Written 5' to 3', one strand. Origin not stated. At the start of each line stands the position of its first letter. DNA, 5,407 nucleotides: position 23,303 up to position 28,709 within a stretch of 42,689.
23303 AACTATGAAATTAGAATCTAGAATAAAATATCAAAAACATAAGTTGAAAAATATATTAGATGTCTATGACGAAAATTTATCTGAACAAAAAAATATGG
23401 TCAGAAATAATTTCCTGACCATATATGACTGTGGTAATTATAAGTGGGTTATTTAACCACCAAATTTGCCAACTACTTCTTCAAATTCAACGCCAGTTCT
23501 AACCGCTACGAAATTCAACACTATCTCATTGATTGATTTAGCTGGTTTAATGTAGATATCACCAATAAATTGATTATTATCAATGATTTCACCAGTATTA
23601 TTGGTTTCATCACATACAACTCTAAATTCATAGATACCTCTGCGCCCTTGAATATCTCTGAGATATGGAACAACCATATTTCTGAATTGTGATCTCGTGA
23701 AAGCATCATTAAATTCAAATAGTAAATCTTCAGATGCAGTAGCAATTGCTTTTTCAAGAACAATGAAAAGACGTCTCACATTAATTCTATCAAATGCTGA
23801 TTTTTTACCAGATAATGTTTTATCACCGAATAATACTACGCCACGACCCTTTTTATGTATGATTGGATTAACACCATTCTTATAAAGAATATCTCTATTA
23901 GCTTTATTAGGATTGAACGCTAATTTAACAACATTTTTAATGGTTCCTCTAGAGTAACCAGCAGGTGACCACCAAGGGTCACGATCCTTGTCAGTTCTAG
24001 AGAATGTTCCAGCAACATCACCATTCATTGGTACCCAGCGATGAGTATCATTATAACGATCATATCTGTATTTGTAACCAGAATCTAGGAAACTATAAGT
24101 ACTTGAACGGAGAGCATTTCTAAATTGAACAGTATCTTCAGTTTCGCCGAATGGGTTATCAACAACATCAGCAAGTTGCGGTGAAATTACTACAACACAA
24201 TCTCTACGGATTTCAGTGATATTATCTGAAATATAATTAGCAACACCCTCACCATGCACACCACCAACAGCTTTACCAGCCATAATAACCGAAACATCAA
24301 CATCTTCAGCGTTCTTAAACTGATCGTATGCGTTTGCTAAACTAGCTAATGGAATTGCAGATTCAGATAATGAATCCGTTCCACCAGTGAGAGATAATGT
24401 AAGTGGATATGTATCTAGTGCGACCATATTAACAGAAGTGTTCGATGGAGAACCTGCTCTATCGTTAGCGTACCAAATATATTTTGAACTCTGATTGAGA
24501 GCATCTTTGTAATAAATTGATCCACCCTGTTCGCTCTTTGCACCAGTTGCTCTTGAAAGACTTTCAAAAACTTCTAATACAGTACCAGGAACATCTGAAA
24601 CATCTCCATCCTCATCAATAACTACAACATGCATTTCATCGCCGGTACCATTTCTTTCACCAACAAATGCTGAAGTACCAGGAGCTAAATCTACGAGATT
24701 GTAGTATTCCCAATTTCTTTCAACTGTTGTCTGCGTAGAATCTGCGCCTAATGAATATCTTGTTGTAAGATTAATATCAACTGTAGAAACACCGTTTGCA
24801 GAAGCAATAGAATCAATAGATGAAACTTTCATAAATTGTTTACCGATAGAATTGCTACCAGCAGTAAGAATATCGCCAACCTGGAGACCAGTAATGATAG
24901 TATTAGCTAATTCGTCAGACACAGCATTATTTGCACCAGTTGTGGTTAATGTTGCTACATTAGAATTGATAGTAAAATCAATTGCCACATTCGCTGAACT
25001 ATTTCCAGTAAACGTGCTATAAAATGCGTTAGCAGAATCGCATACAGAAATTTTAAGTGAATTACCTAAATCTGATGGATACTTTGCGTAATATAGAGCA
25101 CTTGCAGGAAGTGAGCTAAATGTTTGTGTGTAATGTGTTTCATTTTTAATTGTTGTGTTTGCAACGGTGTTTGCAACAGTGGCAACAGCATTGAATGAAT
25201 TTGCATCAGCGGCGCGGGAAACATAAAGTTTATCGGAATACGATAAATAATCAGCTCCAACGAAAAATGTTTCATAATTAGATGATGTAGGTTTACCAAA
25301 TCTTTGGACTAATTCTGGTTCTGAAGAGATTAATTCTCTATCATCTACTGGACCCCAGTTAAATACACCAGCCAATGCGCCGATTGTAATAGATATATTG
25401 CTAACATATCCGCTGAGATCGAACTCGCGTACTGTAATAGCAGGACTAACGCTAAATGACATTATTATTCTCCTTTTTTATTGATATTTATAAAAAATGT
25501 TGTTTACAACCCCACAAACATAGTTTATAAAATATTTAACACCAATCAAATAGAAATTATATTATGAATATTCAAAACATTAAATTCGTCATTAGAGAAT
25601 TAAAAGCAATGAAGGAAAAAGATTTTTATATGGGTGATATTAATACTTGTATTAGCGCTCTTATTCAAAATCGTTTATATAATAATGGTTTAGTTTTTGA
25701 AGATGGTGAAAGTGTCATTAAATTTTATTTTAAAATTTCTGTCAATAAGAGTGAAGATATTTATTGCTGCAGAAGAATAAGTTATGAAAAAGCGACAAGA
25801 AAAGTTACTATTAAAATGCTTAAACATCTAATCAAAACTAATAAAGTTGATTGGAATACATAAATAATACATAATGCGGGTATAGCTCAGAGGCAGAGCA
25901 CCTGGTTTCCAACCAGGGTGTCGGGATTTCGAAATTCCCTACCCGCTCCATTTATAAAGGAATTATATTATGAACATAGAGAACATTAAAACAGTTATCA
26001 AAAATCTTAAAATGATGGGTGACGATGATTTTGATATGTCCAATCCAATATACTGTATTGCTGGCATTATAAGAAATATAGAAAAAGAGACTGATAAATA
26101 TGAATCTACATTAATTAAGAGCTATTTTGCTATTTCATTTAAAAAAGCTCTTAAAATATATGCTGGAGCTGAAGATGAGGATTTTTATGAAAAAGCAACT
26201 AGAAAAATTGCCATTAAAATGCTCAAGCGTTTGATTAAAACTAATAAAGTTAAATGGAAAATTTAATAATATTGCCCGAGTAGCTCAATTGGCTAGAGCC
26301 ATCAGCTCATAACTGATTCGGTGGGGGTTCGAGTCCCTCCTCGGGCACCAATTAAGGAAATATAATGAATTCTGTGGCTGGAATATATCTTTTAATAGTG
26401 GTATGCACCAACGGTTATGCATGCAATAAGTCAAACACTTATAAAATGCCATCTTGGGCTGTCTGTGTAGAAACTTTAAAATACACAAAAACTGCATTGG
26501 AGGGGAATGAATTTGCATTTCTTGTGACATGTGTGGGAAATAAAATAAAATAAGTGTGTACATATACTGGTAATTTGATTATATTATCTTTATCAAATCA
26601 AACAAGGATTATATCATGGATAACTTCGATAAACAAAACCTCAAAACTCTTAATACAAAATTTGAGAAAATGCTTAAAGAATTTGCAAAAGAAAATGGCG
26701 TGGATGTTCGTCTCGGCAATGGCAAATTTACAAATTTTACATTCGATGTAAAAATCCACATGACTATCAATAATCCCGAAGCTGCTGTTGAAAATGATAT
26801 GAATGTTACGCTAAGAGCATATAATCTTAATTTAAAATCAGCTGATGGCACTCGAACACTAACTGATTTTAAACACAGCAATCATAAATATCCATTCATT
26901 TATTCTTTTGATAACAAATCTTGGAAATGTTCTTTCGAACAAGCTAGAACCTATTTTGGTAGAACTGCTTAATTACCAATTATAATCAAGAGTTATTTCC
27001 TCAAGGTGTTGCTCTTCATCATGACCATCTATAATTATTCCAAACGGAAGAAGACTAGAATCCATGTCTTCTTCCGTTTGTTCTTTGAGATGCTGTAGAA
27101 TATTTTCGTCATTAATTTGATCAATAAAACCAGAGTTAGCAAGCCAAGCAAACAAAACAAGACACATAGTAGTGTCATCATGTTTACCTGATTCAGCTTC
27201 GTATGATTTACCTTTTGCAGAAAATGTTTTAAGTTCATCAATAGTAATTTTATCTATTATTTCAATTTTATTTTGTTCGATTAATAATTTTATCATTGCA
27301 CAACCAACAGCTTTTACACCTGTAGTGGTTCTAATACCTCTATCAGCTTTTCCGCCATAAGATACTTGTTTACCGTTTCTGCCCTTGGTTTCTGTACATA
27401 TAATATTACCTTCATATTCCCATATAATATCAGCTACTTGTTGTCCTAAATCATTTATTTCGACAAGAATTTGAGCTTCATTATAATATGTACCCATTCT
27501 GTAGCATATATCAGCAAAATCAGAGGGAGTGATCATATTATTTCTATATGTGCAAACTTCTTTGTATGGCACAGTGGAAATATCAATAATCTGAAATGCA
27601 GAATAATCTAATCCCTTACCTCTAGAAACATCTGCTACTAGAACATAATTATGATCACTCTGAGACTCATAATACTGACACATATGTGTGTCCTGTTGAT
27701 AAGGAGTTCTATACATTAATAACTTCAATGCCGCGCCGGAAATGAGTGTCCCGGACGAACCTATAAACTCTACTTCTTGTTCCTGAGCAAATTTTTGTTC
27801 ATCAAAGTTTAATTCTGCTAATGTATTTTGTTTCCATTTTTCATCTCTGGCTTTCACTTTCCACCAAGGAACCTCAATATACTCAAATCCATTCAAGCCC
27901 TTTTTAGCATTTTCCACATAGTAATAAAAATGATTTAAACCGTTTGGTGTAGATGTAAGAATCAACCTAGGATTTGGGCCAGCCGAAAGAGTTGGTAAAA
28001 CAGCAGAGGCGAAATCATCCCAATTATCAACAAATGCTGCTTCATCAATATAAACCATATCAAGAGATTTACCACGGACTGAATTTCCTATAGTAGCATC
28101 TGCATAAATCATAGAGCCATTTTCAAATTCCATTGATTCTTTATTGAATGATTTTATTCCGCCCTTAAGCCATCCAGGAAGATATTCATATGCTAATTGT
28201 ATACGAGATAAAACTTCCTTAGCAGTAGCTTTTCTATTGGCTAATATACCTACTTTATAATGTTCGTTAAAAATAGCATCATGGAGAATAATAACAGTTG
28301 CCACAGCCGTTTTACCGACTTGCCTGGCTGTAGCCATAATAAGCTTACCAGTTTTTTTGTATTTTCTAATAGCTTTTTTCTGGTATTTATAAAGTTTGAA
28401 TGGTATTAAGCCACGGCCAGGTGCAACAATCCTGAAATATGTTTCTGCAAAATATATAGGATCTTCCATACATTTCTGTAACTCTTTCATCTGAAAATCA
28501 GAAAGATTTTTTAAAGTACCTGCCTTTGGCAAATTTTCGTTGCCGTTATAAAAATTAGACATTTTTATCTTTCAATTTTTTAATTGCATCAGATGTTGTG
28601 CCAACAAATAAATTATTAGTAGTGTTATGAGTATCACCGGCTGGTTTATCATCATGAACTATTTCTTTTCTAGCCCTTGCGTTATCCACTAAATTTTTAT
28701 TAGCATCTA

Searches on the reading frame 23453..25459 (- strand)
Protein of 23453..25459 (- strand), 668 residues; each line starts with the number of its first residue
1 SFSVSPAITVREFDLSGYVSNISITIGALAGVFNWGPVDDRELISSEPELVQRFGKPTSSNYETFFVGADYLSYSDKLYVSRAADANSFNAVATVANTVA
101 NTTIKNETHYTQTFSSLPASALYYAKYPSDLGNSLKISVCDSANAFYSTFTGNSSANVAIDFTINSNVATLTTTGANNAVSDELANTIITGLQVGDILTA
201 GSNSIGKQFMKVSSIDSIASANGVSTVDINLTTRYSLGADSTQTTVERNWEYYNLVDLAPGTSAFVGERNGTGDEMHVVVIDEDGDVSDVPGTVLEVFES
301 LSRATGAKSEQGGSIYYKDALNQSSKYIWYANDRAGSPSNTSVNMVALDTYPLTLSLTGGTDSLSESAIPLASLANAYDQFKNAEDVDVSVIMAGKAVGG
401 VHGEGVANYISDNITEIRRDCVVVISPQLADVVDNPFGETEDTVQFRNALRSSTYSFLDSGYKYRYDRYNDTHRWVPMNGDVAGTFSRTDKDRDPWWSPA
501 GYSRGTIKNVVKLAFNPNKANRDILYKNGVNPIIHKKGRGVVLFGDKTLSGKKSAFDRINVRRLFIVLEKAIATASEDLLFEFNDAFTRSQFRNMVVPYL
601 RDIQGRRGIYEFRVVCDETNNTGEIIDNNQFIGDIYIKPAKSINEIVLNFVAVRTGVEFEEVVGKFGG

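Call 64: search_protein_families(library=phrogs, proteins=[window:23453-25459:-], max_evalue=0.00001)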
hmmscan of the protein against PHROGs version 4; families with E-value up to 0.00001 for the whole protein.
window:23453-25459:- (668 aa): 7 families
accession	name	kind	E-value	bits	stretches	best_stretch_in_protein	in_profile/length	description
phrog_23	-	tail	6.5e-117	392.3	1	8-665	27-475/496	tail sheath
phrog_10581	-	tail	9.8e-45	154.2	1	485-648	732-905/915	tail sheath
phrog_17610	-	tail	2.1e-19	69.9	1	468-656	915-1110/1135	tail sheath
phrog_34521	-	tail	8.1e-16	58.1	1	476-660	771-958/962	tail sheath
phrog_19666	-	tail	1e-11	45.1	1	404-602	744-936/985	tail sheath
phrog_20545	-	tail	2.9e-10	40.6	1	4-88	22-106/538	tail sheath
phrog_38392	-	tail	1e-08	35.7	1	4-111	6-113/329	tail sheath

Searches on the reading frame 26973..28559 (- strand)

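Call 64: search_protein_families(library=phrogs, proteins=[window:26973-28559:-], max_evalue=0.00001)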
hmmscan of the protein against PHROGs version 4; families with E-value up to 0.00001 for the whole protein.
window:26973-28559:- (528 aa): 8 families
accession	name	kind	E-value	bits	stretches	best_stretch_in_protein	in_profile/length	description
phrog_5989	-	head and packaging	4e-53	181.8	1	4-251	91-322/347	terminase large subunit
phrog_2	-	head and packaging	1.2e-46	160.9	1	25-474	243-591/807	terminase large subunit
phrog_36964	-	head and packaging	5.8e-46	158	2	84-387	435-750/890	terminase large subunit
phrog_9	-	head and packaging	2.9e-14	53.9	1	32-224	186-381/812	terminase large subunit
phrog_7579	-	head and packaging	1e-09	39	1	74-261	21-209/239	terminase large subunit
phrog_26724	-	unknown function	3.8e-09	37.4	1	50-173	29-148/192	-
phrog_24361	-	head and packaging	4.8e-09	37.2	1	349-469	14-133/162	terminase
phrog_675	-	head and packaging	2.7e-08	33.6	1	25-206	15-192/576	terminase large subunit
